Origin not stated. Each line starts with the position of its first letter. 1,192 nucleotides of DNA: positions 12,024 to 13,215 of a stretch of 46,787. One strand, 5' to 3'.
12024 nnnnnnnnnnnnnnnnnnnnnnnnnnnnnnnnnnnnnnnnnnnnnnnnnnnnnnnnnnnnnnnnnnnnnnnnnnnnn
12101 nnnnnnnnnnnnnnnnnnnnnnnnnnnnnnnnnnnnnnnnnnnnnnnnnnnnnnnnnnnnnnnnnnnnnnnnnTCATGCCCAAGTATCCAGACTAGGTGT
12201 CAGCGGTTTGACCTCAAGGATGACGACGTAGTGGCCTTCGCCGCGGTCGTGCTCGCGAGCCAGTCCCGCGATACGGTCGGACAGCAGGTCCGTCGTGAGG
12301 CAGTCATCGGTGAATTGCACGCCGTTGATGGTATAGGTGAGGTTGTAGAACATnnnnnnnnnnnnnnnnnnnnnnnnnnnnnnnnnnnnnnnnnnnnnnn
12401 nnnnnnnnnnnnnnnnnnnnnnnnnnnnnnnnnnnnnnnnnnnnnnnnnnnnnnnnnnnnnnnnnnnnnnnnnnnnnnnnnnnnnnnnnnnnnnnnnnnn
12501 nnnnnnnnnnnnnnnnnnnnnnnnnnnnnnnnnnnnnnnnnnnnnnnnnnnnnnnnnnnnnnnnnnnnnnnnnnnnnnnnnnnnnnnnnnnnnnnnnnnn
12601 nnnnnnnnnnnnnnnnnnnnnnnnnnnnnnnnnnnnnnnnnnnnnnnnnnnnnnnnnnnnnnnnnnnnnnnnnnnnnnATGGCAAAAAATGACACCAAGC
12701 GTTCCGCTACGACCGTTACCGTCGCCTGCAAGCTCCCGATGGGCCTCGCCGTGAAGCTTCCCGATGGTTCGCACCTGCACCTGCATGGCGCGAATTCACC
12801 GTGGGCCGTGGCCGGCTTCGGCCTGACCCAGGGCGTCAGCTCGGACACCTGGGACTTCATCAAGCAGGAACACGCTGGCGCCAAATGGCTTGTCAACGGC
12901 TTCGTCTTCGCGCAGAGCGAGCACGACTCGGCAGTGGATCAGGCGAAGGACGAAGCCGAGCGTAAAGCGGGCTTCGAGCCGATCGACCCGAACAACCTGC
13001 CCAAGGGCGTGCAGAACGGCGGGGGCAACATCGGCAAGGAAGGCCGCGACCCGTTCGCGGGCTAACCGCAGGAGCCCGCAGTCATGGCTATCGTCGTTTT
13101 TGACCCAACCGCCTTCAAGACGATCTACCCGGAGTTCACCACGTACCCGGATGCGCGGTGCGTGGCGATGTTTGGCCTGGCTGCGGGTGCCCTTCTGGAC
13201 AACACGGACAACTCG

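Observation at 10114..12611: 2.5-kb antisense accessory cassette embedded in the head-neck operon, with five ATGA-coupled small genes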

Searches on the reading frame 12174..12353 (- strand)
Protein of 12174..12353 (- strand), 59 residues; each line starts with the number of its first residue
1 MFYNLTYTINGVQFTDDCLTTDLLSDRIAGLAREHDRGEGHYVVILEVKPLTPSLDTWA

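Call 8: search_protein_families(library=pfam, max_evalue=0.1, proteins=[window:12174-12353:-])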
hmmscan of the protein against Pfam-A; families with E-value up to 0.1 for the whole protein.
window:12174-12353:- (59 aa): 0 families

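Call 9: search_protein_families(library=phrogs, max_evalue=0.01, proteins=[window:12174-12353:-])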
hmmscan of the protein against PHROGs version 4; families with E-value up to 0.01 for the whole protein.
window:12174-12353:- (59 aa): 0 families

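Call 43: search_protein_families(library=ncbifam, max_evalue=0.1, proteins=[window:12174-12353:-])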
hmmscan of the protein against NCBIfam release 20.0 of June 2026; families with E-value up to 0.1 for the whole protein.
window:12174-12353:- (59 aa): 0 families

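Call 44: search_protein_families(library=padloc, max_evalue=0.1, proteins=[window:12174-12353:-])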
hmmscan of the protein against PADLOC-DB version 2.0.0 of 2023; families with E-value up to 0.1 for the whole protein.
window:12174-12353:- (59 aa): 0 families

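Call 117: search_solved_structures(query=A6, max_evalue=10)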
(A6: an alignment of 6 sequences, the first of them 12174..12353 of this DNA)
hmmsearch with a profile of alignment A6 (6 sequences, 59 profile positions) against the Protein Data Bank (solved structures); distinct sequences matched with E-value up to 10: 0.

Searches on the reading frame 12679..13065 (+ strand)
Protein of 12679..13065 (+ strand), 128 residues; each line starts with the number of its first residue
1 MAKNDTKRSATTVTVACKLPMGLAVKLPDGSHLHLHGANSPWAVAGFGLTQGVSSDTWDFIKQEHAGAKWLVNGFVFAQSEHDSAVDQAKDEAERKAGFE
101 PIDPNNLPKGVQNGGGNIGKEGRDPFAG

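Call 8: search_protein_families(library=pfam, max_evalue=0.1, proteins=[window:12679-13065:+])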
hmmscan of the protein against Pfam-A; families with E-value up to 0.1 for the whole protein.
window:12679-13065:+ (128 aa): 0 families

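Call 9: search_protein_families(library=phrogs, max_evalue=0.01, proteins=[window:12679-13065:+])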
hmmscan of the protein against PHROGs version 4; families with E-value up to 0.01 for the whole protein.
window:12679-13065:+ (128 aa): 1 family
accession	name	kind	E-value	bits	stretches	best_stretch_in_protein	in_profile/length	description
phrog_2085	-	unknown function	3e-31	108.9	1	10-113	2-104/108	-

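Call 25: find_related_loci(query=window:12679-13065:+, collection=viral_contigs, flank=6000)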
Query window:12679-13065:+ (128 aa) in viral_contigs; peptide patterns used: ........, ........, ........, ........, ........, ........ (x = any residue, [..] = any of these).
1 stretches matched a pattern, but none encodes a relative of the query by tblastn (E <= 1e-3).
